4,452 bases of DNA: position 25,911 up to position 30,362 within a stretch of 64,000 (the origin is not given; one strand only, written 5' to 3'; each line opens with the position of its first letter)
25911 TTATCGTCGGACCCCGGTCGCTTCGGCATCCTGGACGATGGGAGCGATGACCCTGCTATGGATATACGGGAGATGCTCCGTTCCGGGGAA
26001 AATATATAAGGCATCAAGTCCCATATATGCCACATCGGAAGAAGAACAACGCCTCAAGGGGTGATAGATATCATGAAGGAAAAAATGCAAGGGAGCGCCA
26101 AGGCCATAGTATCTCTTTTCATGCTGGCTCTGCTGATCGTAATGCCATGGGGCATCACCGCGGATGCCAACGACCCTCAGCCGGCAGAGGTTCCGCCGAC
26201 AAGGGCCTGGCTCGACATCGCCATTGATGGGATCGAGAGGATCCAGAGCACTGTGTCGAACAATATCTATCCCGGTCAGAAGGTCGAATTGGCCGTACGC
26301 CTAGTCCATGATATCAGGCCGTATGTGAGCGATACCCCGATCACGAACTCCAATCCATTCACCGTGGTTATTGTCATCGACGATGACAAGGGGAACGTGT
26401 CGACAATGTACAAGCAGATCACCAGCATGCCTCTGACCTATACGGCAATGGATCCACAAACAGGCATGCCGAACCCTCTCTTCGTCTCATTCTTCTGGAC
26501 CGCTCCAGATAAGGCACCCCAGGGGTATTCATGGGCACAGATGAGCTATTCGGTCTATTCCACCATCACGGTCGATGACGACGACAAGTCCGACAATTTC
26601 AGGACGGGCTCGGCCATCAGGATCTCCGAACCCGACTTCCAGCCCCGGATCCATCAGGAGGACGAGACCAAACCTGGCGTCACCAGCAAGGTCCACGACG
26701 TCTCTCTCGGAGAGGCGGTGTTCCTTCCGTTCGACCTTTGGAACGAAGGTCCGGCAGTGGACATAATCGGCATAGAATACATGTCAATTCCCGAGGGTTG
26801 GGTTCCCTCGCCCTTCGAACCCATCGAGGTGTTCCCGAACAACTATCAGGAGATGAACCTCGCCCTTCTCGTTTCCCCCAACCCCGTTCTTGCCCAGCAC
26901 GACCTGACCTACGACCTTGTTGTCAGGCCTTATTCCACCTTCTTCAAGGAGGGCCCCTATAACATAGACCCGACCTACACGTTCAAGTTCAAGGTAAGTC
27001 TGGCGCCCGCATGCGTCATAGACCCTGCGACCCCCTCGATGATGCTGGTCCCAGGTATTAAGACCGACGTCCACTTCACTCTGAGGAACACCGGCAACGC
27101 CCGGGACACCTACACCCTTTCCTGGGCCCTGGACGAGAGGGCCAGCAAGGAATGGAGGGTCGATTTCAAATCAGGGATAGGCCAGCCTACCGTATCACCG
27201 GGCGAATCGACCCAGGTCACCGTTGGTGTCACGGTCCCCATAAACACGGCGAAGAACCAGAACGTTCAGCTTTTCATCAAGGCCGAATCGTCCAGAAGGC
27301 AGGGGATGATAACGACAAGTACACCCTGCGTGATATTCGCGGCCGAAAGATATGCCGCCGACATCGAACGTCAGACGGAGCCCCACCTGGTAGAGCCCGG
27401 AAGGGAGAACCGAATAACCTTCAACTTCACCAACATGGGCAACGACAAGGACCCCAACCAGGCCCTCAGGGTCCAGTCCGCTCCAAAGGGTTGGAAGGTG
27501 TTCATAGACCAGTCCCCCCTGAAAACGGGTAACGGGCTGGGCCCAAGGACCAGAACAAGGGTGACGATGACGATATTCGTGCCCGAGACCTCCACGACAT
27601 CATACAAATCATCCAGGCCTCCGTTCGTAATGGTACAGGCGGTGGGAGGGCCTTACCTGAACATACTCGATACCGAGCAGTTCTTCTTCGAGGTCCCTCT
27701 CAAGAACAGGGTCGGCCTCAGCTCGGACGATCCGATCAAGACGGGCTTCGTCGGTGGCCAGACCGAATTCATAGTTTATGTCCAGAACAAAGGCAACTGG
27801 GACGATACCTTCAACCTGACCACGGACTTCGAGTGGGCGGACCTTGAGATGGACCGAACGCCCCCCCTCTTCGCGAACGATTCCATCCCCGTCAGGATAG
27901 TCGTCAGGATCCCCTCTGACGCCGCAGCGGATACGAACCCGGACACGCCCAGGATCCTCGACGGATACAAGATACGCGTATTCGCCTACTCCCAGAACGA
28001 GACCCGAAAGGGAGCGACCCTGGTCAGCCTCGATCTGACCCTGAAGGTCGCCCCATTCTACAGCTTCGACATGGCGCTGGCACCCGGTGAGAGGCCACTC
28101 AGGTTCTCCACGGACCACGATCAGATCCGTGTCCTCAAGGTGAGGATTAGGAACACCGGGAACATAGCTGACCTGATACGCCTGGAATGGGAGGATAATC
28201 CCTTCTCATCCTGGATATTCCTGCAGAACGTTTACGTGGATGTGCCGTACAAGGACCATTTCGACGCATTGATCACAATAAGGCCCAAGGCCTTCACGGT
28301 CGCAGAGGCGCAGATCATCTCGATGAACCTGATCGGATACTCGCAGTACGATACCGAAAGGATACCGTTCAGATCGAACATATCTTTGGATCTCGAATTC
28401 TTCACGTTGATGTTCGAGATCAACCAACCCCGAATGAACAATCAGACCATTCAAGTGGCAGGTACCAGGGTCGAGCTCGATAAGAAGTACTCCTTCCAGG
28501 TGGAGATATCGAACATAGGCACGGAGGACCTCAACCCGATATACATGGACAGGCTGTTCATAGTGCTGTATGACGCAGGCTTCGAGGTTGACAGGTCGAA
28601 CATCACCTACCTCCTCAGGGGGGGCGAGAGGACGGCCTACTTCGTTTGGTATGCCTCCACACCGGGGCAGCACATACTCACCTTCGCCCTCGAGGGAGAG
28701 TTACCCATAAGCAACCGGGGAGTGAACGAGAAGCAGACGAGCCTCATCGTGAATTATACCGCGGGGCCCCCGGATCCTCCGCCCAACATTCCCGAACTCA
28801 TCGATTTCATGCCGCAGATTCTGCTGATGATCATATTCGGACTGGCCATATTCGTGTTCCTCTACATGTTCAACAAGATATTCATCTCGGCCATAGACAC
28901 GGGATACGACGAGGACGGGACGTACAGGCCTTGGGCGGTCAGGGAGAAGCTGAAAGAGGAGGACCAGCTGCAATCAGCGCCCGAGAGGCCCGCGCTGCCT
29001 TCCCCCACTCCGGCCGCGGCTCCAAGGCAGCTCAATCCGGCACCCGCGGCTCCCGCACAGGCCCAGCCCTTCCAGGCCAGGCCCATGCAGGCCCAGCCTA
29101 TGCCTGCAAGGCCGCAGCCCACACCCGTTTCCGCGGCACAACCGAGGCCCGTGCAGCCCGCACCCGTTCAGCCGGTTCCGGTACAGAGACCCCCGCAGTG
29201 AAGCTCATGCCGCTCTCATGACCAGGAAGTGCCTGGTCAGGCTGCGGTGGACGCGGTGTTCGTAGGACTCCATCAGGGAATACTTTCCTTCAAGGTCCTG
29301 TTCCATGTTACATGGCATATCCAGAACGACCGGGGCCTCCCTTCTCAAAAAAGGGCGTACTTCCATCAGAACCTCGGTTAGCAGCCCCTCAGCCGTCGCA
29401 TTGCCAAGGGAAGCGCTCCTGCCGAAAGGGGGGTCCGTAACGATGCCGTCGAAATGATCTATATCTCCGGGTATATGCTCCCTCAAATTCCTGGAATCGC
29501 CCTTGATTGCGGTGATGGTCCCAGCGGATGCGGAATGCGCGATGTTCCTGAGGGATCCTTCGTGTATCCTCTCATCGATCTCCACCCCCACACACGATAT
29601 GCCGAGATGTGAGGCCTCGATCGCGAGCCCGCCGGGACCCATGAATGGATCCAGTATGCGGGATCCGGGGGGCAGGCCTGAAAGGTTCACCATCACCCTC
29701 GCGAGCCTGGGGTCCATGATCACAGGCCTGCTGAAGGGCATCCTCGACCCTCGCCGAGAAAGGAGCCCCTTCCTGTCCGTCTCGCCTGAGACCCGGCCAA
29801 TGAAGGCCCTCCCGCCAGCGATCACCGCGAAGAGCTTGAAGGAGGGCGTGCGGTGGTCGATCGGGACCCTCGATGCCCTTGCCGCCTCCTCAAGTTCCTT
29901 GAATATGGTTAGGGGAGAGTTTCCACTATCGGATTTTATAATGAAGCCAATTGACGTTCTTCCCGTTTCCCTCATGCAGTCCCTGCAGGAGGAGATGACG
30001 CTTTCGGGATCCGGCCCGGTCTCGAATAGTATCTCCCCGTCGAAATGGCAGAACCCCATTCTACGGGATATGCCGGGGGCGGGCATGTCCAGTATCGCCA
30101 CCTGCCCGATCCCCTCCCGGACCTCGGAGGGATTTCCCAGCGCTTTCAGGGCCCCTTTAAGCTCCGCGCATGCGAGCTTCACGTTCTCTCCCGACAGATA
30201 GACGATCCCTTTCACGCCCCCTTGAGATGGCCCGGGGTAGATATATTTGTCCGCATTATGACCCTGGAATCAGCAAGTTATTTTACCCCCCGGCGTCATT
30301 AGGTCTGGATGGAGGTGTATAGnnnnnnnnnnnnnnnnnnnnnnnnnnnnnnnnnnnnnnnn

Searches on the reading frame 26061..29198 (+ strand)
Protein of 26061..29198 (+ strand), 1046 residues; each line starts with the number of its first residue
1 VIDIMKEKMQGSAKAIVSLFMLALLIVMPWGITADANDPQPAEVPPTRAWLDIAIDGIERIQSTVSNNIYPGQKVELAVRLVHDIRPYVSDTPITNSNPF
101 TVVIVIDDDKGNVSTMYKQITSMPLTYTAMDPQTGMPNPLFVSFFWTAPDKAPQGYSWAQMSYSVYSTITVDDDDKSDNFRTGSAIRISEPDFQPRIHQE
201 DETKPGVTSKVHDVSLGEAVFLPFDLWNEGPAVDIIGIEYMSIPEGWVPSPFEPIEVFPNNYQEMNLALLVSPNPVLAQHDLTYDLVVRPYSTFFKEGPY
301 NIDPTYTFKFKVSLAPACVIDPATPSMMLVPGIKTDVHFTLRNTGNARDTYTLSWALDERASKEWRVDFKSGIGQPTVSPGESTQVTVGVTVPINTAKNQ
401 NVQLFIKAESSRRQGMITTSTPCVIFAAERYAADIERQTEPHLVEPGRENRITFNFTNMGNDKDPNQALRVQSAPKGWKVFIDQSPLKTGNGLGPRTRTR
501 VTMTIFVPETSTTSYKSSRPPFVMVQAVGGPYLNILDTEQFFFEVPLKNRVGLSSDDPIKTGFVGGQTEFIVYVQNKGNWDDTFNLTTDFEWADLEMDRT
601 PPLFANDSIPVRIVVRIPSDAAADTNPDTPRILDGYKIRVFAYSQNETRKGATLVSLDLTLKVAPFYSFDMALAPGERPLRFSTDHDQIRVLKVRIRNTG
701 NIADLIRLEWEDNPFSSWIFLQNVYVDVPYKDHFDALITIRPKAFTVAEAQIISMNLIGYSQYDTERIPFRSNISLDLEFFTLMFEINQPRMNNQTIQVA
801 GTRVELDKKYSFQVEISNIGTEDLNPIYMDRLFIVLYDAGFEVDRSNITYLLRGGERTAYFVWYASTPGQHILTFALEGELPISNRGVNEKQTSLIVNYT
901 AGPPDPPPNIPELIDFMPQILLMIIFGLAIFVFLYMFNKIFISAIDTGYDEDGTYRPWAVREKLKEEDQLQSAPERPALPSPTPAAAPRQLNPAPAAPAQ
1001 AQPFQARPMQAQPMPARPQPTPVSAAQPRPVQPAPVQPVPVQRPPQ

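Call 3: search_protein_families(library=pfam, proteins=[window:26061-29198:+], max_evalue=1)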
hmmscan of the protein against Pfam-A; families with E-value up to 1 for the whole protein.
window:26061-29198:+ (1046 aa): 8 families
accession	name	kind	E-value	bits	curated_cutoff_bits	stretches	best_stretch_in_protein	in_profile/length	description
PF10633.15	NPCBM_assoc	-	1.1e-11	45.2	24.4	2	444-513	1-66/78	NPCBM-associated, NEW3 domain of alpha-galactosidase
PF07705.17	CARDB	-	8.6e-09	36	22.7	2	803-878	14-84/101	CARDB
PF23619.1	Ig_VWA7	-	1.4e-08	35.3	27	1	323-414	6-90/104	VWA7 Ig-like domain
PF11614.14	FixG_C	-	0.0013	19.4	25.6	1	339-413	37-106/119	IG-like fold at C-terminal of FixG, putative oxidoreductase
PF22544.2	HYDIN_VesB_CFA65-like_Ig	-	0.011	16.4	25.5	0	332-390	18-70/100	HYDIN/CFA65/VesB-like, Ig-like domain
PF06280.18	fn3_5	-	0.027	15.6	27.6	1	335-411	10-101/112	Fn3-like domain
PF20403.5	DUF6693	-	0.042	14.5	31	1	920-943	20-43/104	Family of unknown function (DUF6693)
PF16158.11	N_BRCA1_IG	-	0.052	14.5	28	1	329-398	8-83/108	Ig-like domain from next to BRCA1 gene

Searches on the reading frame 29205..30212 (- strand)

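Call 36: search_protein_families(library=pfam, proteins=[window:29205-30212:-], max_evalue=0.001)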
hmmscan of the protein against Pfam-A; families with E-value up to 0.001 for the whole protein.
window:29205-30212:- (335 aa): 4 families
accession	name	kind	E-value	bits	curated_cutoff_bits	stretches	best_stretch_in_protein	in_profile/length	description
PF01170.24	UPF0020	-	3.4e-20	73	22.3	1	159-327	5-195/197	RMKL-like, methyltransferase domain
PF01555.25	N6_N4_Mtase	-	2e-07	31.7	26.7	1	169-218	169-217/221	DNA methylase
PF03602.21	Cons_hypoth95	-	3.5e-07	30.5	24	1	183-282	42-141/182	Conserved hypothetical protein 95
PF09445.16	Methyltransf_15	-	0.00064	19.8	22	1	185-264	3-82/165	RNA cap guanine-N2 methyltransferase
